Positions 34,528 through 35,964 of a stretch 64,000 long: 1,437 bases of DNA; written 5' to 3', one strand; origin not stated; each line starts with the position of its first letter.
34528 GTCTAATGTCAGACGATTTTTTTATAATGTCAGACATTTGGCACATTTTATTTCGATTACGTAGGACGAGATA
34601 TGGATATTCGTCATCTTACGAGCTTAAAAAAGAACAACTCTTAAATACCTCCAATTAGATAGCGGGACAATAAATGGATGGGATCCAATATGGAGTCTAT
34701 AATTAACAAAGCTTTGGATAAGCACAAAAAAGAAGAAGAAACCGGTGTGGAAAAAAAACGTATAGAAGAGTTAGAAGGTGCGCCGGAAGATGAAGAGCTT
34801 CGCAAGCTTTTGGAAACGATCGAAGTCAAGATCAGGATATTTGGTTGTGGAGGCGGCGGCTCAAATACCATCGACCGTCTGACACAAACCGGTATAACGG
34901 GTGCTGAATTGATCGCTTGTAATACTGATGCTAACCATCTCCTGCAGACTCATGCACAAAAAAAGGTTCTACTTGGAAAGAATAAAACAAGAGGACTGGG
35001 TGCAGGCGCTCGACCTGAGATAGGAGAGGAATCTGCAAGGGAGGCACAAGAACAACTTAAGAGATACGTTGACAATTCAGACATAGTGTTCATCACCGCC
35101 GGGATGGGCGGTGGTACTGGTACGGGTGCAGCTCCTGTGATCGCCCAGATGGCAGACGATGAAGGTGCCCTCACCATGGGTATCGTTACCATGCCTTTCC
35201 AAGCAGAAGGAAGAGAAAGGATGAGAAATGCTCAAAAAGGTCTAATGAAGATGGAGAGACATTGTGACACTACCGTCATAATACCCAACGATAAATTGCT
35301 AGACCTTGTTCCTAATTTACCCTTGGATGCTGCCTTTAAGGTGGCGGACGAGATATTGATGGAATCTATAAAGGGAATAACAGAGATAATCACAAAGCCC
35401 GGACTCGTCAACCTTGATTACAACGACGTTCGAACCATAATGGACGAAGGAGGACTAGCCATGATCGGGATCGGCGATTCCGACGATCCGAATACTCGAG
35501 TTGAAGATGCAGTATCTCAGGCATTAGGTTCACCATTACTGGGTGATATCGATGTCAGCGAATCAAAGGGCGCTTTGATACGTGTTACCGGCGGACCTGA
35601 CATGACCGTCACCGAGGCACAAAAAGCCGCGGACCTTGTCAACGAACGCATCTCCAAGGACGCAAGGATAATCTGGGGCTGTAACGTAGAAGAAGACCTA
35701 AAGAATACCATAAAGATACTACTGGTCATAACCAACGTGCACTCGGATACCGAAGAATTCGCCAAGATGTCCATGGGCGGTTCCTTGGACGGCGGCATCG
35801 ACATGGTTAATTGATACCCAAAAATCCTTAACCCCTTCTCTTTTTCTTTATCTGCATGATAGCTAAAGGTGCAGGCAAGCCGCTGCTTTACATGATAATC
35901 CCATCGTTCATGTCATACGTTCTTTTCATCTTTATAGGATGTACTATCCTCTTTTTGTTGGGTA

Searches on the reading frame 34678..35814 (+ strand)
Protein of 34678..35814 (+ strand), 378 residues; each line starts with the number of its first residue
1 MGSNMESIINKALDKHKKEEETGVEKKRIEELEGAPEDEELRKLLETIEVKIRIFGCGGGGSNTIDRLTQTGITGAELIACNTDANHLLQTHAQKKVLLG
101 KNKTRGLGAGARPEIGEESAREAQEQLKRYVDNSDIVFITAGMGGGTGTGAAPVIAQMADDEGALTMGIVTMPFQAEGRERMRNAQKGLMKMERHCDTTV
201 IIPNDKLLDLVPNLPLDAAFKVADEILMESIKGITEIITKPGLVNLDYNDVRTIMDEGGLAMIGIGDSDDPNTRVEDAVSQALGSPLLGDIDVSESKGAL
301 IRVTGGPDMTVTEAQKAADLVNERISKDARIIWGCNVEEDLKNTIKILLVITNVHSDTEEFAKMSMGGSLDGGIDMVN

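Call 5: search_protein_families(library=pfam, proteins=[window:34678-35814:+], max_evalue=0.1)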
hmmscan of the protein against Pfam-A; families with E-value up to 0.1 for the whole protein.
window:34678-35814:+ (378 aa): 3 families
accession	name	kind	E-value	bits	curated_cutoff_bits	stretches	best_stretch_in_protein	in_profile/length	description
PF00091.31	Tubulin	-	9.2e-49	166.7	33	1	51-211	1-189/190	Tubulin/FtsZ family, GTPase domain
PF12327.13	FtsZ_C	-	3.9e-26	91.6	27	1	259-354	1-94/95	FtsZ family, C-terminal domain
PF13809.12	Tubulin_2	-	0.092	12.4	27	0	126-175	154-208/356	Tubulin like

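Call 30: search_protein_families(library=ncbifam, proteins=[window:34678-35814:+], max_evalue=0.01)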
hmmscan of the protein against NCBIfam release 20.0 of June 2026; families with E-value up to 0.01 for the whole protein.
window:34678-35814:+ (378 aa): 1 family
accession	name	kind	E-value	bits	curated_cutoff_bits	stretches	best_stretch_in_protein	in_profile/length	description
TIGR00065.1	ftsZ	equivalog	1e-123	413.1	295.2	1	40-359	8-329/353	cell division protein FtsZ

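Call 41: find_homologous_proteins(query=window:34678-35814:+, max_evalue=1e-40)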
Query window:34678-35814:+ (378 aa): 7997 proteins with E <= 1e-40 among 8000 candidates; the best 120 are listed.
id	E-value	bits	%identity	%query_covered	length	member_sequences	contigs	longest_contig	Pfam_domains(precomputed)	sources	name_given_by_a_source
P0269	4.2e-241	818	100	100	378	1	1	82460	PF00091.32,PF12327.14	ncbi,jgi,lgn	-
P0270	1.0e-208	711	86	99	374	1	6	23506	PF00091.32,PF12327.14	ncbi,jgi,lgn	-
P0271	7.6e-206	702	85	99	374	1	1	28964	PF00091.32,PF12327.14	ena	-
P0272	2.7e-205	700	85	99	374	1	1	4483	PF00091.32,PF12327.14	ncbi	-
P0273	6.7e-205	699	85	99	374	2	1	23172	PF00091.32,PF12327.14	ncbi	ncbi:MAG: cell division protein FtsZ [Thermoplasmata archaeon]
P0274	2.9e-203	693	85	99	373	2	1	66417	PF00091.32,PF12327.14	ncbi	-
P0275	9.4e-201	685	60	75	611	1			PF00091.32,PF12327.14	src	-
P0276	2.5e-194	664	87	91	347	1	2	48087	PF00091.32,PF12327.14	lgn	-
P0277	4.6e-191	653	77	99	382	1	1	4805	PF00091.32,PF12327.14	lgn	-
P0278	3.2e-190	650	78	99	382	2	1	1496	PF00091.32,PF12327.14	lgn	-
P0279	6.0e-190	649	78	99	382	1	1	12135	PF00091.32,PF12327.14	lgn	-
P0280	1.9e-189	648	78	99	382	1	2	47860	PF00091.32,PF12327.14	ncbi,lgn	-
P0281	1.7e-187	641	77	99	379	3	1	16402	PF00091.32,PF12327.14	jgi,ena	-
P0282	8.5e-187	639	79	99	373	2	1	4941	PF00091.32,PF12327.14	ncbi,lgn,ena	-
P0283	6.5e-186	636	77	100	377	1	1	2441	PF00091.32,PF12327.14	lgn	-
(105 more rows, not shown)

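Call 72: find_encoding_contigs(protein=P0270, flank=3000, max_places=6)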
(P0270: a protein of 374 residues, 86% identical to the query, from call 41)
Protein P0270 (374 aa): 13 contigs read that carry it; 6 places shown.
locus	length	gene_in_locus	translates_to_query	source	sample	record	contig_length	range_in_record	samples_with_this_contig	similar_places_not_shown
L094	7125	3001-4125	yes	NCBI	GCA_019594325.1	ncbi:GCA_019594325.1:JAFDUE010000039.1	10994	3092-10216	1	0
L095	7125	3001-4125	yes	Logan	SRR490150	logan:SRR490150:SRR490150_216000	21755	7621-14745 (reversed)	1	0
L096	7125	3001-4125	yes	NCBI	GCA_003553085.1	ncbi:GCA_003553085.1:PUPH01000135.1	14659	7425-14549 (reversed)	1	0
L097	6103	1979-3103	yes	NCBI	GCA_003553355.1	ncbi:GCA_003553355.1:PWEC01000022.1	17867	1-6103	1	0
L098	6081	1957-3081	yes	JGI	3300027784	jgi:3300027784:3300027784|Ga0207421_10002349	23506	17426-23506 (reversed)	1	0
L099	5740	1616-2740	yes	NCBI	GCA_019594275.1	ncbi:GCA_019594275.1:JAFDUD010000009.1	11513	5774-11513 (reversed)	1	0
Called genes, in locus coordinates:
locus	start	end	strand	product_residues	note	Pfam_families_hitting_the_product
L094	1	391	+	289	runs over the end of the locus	-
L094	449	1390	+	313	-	PF02729:OTCace_N, PF00185:OTCace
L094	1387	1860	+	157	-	PF01948:PyrI, PF02748:PyrI_C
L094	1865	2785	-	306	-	PF01916:DS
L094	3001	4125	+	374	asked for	PF00091:Tubulin, PF12327:FtsZ_C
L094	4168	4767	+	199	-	PF02666:PS_Dcarbxylase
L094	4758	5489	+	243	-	PF01066:CDP-OH_P_transf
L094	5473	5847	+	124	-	PF04038:DHNA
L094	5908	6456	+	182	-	PF03266:NTPase_1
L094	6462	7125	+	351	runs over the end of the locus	PF02005:TRM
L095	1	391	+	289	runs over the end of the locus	-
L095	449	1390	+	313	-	PF02729:OTCace_N, PF00185:OTCace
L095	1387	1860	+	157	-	PF01948:PyrI, PF02748:PyrI_C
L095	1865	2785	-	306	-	PF01916:DS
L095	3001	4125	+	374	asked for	PF00091:Tubulin, PF12327:FtsZ_C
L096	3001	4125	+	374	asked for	PF00091:Tubulin, PF12327:FtsZ_C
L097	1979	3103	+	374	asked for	PF00091:Tubulin, PF12327:FtsZ_C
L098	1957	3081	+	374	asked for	PF00091:Tubulin, PF12327:FtsZ_C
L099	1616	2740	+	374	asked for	PF00091:Tubulin, PF12327:FtsZ_C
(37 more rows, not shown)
